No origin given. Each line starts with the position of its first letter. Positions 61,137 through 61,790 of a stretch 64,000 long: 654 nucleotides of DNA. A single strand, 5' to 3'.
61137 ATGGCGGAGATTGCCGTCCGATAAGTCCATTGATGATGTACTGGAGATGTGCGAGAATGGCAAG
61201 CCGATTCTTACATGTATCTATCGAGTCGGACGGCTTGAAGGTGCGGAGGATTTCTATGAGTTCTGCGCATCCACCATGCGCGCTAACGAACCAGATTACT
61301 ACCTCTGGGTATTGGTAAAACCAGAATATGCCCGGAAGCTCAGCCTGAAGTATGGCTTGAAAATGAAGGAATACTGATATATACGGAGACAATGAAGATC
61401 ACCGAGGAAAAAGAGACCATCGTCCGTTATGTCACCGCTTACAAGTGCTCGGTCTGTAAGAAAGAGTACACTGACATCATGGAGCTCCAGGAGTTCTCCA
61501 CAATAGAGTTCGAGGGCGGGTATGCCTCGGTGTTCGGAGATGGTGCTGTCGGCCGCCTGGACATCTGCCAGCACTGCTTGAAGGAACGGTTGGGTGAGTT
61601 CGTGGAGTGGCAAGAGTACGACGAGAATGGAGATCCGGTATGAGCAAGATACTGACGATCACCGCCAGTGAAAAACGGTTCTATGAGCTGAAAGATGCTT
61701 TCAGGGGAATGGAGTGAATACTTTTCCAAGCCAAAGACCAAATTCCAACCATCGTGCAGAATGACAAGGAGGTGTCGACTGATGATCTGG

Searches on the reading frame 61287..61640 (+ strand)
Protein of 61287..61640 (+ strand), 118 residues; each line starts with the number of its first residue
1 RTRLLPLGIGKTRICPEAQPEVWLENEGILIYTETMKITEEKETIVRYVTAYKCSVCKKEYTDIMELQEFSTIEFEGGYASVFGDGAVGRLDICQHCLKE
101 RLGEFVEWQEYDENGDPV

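Call 78: search_protein_families(library=pfam, proteins=[window:61287-61640:+], max_evalue=0.1)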
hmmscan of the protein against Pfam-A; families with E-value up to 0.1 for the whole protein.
window:61287-61640:+ (118 aa): 2 families
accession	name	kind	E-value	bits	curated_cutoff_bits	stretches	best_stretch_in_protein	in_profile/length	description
PF10497.14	zf-4CXXC_R1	-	0.067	13.8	22.7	0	54-110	9-52/99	Zinc-finger domain of monoamine-oxidase A repressor R1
PF13912.12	zf-C2H2_6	-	0.078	13.4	25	1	51-61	1-11/27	C2H2-type zinc finger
